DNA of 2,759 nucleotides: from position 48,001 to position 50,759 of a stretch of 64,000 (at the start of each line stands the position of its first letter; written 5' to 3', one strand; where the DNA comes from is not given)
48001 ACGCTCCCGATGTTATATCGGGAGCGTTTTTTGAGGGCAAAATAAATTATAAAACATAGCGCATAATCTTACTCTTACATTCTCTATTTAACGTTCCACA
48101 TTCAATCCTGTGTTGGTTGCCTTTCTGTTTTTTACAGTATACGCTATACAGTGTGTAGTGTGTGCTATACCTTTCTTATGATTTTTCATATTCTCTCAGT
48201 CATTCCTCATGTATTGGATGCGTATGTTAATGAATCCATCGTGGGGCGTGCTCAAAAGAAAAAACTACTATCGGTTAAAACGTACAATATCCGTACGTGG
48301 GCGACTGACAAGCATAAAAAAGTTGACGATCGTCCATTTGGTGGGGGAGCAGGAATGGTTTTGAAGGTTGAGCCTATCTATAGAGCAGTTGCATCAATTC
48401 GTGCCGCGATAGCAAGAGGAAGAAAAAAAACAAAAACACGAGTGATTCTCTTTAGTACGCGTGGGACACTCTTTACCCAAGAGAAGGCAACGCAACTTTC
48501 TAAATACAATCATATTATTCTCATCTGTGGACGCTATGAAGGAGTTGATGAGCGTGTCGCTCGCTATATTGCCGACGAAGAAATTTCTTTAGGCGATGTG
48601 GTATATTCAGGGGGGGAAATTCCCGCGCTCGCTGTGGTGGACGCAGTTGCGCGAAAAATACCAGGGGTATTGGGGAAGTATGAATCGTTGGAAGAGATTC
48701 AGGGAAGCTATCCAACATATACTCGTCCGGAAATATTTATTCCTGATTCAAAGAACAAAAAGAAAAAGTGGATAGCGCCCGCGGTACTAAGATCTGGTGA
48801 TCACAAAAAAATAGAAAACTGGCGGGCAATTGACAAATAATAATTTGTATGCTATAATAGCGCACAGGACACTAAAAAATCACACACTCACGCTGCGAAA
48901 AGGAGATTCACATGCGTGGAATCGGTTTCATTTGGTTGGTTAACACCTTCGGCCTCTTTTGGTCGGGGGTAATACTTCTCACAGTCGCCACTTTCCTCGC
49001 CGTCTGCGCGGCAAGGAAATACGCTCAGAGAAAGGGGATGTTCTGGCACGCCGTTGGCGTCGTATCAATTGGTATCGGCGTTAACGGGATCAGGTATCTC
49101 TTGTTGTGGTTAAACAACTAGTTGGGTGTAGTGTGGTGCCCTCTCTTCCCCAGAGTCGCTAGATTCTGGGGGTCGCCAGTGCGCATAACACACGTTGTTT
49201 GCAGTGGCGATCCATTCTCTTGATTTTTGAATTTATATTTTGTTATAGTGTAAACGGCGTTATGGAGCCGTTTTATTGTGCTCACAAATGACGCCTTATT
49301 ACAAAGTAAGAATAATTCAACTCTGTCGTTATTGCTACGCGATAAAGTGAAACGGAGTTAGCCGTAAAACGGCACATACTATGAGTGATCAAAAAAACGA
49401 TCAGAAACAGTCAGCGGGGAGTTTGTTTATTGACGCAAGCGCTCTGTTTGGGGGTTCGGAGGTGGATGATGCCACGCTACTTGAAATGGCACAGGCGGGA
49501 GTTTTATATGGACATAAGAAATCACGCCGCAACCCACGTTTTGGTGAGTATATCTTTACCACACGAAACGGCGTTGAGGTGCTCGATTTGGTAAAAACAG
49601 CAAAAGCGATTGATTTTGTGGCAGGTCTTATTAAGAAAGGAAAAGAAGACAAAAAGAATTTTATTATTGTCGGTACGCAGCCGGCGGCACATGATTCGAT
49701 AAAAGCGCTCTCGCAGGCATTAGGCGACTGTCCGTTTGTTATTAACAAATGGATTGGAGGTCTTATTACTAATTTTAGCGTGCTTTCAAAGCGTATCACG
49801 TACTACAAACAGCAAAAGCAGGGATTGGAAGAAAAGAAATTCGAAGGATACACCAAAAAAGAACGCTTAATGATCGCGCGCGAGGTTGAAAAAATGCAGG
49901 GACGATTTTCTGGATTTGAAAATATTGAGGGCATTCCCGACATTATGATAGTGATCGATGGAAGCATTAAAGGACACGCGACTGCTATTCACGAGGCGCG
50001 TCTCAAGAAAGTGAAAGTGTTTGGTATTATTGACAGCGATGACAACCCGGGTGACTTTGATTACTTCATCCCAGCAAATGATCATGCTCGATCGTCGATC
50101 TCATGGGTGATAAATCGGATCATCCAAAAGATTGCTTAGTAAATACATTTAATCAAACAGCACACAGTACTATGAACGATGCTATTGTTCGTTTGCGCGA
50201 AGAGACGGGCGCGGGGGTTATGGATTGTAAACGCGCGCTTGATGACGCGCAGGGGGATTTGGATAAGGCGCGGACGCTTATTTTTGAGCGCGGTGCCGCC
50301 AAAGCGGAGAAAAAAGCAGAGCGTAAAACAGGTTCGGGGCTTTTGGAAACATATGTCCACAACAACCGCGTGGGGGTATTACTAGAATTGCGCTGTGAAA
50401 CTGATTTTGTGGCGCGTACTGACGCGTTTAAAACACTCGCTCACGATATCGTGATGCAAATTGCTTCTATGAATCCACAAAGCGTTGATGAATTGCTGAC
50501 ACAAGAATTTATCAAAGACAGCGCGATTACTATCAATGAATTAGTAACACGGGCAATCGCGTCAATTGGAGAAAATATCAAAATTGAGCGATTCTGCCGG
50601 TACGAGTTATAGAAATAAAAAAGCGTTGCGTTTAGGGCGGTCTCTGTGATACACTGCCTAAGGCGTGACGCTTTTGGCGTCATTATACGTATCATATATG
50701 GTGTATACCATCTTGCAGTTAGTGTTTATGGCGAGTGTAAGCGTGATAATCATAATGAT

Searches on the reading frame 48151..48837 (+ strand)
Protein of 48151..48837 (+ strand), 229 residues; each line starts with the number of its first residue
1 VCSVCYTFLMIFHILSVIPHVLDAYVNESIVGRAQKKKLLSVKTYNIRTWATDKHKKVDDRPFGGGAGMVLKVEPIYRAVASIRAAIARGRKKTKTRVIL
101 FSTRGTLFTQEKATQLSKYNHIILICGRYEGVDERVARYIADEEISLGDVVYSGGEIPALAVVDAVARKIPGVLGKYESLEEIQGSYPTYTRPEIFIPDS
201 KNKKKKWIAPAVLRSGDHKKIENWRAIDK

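Call 22: search_protein_families(library=pfam, proteins=[window:48151-48837:+], max_evalue=0.001)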
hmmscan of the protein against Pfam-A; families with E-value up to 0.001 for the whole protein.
window:48151-48837:+ (229 aa): 1 family
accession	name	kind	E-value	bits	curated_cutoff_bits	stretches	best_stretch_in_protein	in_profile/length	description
PF01746.26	tRNA_m1G_MT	-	1.9e-45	155.4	27.3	1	32-225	2-182/195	tRNA (Guanine-1)-methyltransferase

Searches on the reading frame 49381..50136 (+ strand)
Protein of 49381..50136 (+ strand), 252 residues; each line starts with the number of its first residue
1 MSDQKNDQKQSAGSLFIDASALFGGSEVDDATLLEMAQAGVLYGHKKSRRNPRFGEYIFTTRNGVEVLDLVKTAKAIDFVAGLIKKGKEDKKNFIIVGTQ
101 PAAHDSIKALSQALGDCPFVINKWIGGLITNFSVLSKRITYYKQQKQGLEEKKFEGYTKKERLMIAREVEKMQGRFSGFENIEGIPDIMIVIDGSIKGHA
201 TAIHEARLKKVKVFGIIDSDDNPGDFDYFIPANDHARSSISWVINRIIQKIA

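Call 22: search_protein_families(library=pfam, proteins=[window:49381-50136:+], max_evalue=0.001)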
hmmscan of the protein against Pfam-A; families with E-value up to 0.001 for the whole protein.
window:49381-50136:+ (252 aa): 1 family
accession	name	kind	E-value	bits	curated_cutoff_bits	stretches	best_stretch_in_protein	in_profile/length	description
PF00318.25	Ribosomal_S2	-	3.6e-51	173.9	26.1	1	38-249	3-211/216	Ribosomal protein S2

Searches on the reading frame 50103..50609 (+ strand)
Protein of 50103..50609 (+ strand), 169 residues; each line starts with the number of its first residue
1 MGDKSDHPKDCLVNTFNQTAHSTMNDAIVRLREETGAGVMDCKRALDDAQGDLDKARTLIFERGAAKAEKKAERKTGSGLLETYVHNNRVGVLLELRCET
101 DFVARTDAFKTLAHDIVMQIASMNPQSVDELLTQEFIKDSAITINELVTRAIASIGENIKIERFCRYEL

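Call 88: search_protein_families(library=pfam, proteins=[window:50103-50609:+], max_evalue=0.001)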
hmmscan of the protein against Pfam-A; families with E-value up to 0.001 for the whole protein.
window:50103-50609:+ (169 aa): 2 families
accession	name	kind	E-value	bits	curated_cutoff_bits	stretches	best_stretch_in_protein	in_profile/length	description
PF00889.24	EF_TS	-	2.5e-18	66.8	27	1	91-168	1-76/204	Elongation factor TS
PF25025.1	EF-Ts_N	-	0.00012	22.5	33.2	1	19-58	8-48/60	Elongation factor Ts, mitochondrial, N-terminal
